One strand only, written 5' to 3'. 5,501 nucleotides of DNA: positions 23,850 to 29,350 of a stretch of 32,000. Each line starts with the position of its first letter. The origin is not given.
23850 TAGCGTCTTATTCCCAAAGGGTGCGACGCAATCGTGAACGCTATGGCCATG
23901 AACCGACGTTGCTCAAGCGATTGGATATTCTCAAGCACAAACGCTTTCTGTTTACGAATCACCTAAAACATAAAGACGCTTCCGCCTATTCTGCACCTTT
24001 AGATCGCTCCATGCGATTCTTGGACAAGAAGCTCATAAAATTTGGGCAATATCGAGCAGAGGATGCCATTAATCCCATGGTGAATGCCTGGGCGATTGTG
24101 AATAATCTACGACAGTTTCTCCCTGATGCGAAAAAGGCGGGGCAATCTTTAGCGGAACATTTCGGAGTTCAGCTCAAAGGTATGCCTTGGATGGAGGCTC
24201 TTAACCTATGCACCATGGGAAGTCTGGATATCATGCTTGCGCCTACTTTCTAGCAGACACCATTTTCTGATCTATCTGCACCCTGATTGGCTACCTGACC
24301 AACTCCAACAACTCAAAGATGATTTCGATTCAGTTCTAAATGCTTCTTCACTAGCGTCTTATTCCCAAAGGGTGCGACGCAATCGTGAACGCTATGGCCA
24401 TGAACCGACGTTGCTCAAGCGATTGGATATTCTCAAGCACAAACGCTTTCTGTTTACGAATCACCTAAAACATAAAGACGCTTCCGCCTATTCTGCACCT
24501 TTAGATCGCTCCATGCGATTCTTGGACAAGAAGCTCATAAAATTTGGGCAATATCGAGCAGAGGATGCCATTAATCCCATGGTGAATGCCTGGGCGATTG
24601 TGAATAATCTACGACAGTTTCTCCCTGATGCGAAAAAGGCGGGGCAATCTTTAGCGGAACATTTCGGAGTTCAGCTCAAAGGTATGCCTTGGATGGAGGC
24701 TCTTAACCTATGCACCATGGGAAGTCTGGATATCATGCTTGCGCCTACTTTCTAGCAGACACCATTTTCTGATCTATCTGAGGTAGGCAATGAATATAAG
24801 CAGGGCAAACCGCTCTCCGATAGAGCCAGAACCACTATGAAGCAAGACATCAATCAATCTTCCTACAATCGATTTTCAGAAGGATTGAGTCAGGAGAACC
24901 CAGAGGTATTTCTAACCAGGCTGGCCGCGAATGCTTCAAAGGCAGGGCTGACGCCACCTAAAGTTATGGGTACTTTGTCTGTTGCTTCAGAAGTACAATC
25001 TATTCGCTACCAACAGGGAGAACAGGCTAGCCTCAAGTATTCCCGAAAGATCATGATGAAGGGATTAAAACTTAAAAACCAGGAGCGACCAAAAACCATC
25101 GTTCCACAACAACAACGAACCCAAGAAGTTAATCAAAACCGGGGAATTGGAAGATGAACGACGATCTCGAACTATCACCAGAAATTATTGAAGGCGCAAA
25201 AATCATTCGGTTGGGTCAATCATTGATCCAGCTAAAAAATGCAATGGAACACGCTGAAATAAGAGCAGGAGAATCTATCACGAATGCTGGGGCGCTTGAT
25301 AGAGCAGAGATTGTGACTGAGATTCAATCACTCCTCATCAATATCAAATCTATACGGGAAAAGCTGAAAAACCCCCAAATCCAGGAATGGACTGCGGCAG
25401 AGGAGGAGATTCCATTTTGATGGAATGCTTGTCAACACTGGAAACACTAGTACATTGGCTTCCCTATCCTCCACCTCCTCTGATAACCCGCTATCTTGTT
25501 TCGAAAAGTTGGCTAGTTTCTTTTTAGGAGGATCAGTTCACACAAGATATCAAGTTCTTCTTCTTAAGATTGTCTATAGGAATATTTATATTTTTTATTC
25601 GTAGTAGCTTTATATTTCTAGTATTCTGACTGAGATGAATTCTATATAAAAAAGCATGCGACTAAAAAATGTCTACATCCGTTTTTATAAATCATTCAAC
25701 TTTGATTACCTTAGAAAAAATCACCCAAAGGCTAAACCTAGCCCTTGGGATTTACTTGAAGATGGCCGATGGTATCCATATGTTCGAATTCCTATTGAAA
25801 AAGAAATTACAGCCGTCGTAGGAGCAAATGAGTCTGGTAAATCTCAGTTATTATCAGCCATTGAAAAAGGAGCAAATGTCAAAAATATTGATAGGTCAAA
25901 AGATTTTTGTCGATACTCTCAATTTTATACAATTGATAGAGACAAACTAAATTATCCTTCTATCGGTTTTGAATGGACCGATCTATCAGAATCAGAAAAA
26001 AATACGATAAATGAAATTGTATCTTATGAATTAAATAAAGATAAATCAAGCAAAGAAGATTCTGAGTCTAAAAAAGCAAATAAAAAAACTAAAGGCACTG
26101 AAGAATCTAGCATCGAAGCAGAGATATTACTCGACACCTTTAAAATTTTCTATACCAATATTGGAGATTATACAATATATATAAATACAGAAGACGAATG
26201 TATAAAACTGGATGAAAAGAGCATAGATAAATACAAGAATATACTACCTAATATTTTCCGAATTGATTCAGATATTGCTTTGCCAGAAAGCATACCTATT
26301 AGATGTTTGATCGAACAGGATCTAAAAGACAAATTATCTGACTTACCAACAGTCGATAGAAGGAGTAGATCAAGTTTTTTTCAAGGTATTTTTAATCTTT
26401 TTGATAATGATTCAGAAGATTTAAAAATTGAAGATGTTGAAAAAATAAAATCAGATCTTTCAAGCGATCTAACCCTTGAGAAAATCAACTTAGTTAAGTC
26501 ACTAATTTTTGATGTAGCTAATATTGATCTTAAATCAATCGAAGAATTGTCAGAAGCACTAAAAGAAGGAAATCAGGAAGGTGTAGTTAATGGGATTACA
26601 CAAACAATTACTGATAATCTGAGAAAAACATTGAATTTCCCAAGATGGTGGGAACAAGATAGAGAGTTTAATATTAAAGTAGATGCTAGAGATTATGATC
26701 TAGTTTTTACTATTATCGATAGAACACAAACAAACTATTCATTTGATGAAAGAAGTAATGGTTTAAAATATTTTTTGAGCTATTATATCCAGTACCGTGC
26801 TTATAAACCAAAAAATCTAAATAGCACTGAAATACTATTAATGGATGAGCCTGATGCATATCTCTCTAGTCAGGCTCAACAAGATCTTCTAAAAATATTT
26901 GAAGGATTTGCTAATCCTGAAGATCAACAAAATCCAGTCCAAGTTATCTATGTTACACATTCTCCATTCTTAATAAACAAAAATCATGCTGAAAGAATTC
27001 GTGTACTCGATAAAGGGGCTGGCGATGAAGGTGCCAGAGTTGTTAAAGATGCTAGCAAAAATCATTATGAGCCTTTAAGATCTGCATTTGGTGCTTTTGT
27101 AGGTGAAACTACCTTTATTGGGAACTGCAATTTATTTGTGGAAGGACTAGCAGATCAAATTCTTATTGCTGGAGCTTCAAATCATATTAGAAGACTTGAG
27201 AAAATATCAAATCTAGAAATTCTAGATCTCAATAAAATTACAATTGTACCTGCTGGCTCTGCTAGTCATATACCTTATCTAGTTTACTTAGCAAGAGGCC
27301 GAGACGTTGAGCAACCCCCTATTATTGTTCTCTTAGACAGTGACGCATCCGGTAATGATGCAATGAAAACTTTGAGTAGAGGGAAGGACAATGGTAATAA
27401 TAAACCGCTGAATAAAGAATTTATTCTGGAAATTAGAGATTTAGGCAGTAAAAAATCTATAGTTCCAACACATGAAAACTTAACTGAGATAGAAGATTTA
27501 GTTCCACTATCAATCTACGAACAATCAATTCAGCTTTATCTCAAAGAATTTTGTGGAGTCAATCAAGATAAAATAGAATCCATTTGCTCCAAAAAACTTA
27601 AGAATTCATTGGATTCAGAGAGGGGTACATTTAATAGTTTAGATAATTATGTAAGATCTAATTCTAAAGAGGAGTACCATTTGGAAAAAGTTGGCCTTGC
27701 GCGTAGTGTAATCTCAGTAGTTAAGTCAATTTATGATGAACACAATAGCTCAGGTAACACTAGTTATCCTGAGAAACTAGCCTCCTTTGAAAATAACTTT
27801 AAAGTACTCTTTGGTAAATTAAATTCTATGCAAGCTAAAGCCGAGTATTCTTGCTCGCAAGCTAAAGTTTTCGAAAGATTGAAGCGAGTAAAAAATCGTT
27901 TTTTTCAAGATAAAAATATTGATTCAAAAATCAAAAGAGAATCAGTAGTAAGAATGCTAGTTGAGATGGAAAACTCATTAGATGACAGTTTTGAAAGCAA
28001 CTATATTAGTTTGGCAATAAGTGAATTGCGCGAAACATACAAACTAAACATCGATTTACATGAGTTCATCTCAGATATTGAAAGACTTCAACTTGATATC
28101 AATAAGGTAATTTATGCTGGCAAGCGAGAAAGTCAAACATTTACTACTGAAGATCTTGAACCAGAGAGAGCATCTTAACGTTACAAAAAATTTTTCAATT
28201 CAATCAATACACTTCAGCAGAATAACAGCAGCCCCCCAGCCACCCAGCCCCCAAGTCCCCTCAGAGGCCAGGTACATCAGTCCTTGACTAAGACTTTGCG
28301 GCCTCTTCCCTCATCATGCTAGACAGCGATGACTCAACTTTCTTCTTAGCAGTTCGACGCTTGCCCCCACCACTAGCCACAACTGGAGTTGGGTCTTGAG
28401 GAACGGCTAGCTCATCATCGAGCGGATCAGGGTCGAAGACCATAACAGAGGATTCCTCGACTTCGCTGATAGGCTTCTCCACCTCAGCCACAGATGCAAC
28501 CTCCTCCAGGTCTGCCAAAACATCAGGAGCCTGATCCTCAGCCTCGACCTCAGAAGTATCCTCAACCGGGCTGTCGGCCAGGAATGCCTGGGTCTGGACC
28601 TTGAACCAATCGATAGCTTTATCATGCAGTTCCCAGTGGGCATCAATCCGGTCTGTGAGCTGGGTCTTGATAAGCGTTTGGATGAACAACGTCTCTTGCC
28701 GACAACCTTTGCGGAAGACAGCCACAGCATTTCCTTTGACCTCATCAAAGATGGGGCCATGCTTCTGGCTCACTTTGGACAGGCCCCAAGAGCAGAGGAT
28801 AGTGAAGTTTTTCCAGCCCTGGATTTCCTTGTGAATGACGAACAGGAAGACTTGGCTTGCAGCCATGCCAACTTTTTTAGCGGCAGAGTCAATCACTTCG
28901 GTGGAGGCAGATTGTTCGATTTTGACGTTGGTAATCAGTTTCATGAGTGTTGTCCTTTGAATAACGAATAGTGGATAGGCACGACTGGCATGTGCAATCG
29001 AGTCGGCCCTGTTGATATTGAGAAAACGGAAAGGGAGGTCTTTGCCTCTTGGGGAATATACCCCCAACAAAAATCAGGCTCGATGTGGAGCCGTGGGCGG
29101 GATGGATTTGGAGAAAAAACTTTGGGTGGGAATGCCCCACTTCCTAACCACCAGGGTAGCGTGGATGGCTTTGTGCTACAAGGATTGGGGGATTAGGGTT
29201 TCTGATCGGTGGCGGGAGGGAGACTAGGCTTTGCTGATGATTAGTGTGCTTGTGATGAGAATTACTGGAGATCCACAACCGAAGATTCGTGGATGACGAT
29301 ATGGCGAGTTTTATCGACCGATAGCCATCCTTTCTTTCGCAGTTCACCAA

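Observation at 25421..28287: AT-rich island carrying a lone 840-aa ABC-ATPase + TOPRIM protein (OLD-like or fused PARIS-like) with an uncharacterised ~220-aa C-terminal extension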

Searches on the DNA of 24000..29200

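Call 73: search_rna_families(source=window, start=24000, end=29200, threshold=evalue, max_evalue=1)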
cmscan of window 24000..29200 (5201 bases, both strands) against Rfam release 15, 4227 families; matches with E-value up to 1: 0.
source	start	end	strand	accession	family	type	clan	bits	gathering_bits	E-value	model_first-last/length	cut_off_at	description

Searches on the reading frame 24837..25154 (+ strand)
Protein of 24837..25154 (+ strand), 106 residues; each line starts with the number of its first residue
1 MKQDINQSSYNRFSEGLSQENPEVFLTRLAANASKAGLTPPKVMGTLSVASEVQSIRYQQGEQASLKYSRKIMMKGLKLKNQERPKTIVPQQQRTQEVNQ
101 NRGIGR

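Call 23: search_protein_families(library=pfam, proteins=[window:24837-25154:+], max_evalue=0.01)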
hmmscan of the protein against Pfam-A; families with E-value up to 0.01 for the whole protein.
window:24837-25154:+ (106 aa): 0 families

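Call 74: search_protein_families(library=phrogs, proteins=[window:24837-25154:+], max_evalue=0.01)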
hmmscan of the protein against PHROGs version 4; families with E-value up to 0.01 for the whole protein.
window:24837-25154:+ (106 aa): 0 families
